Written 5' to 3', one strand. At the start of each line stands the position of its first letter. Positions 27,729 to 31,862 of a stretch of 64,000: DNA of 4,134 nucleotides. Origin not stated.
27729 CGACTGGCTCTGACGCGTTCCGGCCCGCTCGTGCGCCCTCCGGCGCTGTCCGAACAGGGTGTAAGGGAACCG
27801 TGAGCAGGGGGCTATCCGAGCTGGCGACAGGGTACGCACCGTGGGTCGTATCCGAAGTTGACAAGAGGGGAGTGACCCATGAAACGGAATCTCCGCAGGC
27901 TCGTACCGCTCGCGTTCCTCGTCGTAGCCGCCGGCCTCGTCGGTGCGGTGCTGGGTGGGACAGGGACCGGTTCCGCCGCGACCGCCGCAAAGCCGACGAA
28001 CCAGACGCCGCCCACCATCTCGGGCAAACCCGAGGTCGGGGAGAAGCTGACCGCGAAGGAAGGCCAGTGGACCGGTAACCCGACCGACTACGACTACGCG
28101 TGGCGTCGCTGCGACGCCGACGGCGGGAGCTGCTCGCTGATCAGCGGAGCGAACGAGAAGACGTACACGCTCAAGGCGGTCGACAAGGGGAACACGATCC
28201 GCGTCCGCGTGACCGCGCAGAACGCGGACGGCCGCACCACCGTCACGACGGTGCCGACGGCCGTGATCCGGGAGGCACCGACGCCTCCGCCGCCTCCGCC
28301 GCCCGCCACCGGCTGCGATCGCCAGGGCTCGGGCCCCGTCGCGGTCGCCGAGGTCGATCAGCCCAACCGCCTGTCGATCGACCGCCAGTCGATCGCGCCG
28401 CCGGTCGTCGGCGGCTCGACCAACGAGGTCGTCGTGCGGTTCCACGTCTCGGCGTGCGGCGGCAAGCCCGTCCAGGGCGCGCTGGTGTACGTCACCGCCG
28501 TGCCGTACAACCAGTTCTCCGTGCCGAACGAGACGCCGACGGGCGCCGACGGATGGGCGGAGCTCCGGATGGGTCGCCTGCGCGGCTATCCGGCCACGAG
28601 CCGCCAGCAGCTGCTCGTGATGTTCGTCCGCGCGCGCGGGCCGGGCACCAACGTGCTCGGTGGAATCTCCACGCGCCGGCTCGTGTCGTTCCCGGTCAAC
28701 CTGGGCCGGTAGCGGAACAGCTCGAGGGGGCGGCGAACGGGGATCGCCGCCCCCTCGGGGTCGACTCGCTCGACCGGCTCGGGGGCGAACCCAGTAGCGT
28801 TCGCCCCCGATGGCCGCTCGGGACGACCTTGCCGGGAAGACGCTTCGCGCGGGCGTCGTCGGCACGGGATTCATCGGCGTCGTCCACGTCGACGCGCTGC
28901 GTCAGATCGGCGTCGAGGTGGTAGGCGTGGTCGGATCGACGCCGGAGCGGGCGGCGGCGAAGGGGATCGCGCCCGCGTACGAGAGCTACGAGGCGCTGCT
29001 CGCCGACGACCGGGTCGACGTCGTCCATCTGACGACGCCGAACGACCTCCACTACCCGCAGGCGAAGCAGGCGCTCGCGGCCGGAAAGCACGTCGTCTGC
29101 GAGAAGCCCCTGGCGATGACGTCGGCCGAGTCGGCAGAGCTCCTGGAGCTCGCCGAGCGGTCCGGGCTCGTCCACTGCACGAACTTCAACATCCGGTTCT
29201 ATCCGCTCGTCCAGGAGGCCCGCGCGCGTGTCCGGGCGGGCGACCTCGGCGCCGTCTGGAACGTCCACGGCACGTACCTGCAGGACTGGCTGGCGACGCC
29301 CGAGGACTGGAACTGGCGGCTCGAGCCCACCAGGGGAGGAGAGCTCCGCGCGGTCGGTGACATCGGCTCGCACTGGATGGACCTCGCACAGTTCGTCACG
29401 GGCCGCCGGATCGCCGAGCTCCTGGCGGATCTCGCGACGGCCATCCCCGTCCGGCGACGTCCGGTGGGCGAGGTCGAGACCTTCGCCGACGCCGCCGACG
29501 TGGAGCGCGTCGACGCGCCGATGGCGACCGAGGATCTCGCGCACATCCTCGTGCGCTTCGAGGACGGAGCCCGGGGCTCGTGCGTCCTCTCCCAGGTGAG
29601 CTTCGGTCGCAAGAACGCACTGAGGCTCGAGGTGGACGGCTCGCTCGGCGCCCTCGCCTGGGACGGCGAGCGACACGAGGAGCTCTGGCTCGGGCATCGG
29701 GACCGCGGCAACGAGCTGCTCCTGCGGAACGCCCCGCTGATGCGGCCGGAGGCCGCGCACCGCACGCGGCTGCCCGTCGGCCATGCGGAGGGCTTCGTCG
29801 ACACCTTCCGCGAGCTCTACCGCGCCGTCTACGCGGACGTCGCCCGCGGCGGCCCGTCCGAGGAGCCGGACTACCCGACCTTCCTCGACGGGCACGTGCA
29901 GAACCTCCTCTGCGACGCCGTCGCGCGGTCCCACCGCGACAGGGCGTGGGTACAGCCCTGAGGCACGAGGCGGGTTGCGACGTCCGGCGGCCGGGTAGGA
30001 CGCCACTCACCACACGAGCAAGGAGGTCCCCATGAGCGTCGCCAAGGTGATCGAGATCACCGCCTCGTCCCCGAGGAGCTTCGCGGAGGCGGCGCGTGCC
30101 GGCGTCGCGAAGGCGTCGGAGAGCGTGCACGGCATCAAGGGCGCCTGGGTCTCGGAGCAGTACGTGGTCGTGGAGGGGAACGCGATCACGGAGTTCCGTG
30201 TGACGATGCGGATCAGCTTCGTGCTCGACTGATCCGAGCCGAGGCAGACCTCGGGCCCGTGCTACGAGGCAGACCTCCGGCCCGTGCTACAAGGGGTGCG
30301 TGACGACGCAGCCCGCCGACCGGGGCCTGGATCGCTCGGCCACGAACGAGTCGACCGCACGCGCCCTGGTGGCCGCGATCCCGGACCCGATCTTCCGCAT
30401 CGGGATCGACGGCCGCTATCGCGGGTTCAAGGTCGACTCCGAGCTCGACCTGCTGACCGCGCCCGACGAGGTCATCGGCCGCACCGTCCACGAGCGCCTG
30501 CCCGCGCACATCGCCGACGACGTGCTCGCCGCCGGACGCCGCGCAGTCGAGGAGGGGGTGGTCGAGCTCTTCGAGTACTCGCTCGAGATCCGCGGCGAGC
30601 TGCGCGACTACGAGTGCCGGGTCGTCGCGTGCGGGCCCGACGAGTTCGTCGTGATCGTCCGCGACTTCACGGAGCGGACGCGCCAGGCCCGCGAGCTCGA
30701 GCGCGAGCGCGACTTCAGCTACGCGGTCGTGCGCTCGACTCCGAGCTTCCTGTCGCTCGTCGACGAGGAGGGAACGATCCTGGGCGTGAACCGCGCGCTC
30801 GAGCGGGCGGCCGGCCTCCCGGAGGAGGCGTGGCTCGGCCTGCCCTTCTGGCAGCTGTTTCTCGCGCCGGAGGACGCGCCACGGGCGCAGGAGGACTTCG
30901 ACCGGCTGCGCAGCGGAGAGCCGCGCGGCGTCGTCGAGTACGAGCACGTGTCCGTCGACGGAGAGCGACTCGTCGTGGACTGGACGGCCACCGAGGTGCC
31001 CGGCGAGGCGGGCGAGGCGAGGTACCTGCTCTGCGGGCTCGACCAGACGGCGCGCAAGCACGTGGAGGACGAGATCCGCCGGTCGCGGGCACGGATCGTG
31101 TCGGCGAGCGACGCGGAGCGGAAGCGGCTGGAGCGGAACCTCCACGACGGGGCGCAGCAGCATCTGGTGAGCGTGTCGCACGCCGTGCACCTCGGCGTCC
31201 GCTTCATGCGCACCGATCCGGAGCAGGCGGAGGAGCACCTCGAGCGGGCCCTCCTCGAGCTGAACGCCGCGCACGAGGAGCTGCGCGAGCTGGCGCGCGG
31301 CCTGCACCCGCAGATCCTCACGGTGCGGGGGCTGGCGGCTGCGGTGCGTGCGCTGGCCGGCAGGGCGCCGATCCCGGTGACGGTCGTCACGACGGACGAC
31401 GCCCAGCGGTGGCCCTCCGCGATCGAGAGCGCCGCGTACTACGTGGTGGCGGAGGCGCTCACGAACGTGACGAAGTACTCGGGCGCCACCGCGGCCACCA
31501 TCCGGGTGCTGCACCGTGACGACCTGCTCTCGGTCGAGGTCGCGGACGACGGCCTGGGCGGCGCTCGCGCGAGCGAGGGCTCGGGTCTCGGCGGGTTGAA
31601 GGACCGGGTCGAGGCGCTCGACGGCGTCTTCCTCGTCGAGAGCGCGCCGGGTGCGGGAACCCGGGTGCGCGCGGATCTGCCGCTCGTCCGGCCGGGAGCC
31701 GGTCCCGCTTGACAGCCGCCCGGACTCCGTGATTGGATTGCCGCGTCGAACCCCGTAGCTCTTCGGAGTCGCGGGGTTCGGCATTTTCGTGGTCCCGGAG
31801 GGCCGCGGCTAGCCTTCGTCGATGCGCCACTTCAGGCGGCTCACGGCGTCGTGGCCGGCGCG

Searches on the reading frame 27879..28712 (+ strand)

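Call 5: search_protein_families(library=pfam, proteins=[window:27879-28712:+], max_evalue=0.01)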
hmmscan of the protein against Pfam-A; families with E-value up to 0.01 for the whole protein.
window:27879-28712:+ (277 aa): 2 families
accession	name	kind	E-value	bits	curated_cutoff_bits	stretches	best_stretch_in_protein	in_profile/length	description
PF23197.1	IG_AIR9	-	8.8e-06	25.9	27.5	1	47-119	7-78/87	AIR9 A9 domain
PF16709.11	SCAB-Ig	-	0.002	18.6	27.6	1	73-124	30-80/98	Ig domain of plant-specific actin-binding protein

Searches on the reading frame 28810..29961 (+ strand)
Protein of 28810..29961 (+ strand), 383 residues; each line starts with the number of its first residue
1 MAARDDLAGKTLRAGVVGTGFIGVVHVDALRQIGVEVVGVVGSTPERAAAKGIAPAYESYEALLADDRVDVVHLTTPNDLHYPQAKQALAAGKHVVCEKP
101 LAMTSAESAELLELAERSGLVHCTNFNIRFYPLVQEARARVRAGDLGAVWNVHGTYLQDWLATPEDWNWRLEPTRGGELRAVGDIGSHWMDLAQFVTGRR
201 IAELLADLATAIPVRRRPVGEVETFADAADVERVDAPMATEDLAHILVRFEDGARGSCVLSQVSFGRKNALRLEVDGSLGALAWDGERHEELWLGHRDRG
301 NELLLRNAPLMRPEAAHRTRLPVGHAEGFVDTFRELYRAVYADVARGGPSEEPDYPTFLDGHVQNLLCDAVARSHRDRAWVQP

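Call 5: search_protein_families(library=pfam, proteins=[window:28810-29961:+], max_evalue=0.01)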
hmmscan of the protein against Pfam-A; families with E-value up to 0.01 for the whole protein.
window:28810-29961:+ (383 aa): 5 families
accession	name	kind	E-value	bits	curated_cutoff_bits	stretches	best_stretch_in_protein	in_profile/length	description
PF01408.29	GFO_IDH_MocA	-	4.9e-26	92.2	24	1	12-121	1-115/120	Oxidoreductase family, NAD-binding Rossmann fold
PF22725.1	GFO_IDH_MocA_C3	-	3.4e-25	88.9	27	1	134-282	1-123/124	GFO/IDH/MocA C-terminal domain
PF02894.22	GFO_IDH_MocA_C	-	1.1e-14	55.3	22.9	1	139-382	2-217/218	Oxidoreductase family, C-terminal alpha/beta domain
PF03447.22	NAD_binding_3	-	6.6e-08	33.7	24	1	15-119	3-110/116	Homoserine dehydrogenase, NAD binding domain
PF02826.25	2-Hacid_dh_C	-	0.0028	17.5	25.1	1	7-77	34-102/178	D-isomer specific 2-hydroxyacid dehydrogenase, NAD binding domain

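Call 66: find_encoding_contigs(protein=window:28810-29961:+, flank=10000, max_places=3)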
Protein window:28810-29961:+ (383 aa): no gene with exactly this product is on record in the collection.

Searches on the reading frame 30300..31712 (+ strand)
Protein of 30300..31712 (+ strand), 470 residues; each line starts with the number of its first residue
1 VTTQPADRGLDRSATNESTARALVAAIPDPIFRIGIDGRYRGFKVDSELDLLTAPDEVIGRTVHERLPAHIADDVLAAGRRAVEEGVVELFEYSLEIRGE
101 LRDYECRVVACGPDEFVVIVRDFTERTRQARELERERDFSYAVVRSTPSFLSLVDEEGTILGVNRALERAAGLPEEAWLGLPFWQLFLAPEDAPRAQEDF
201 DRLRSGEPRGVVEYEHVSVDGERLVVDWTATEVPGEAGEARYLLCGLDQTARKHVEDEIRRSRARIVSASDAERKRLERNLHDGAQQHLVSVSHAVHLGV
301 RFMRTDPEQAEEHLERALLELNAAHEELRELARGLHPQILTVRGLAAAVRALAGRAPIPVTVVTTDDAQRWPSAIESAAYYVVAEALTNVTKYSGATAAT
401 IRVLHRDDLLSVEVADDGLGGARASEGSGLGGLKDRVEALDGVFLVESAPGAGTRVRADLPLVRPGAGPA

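Call 16: search_protein_families(library=pfam, proteins=[window:30300-31712:+], max_evalue=0.001)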
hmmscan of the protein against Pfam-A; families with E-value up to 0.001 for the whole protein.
window:30300-31712:+ (470 aa): 6 families
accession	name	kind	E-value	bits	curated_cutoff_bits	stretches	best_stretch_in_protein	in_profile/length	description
PF08448.16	PAS_4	-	4.8e-19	69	23.1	2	145-253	2-109/110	PAS fold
PF07730.19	HisKA_3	-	5.9e-11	43.2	24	1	273-339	1-67/68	Histidine kinase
PF00989.32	PAS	-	7.8e-10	39.2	22.6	1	142-247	5-110/113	PAS fold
PF02518.31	HATPase_c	-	1.6e-07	32.2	26.4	1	377-462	4-109/111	Histidine kinase-, DNA gyrase B-, and HSP90-like ATPase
PF13426.13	PAS_9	-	1e-06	29.4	27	1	153-245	6-97/103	PAS domain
PF08447.18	PAS_3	-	0.00064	20.4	25.6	0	162-243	3-85/89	PAS fold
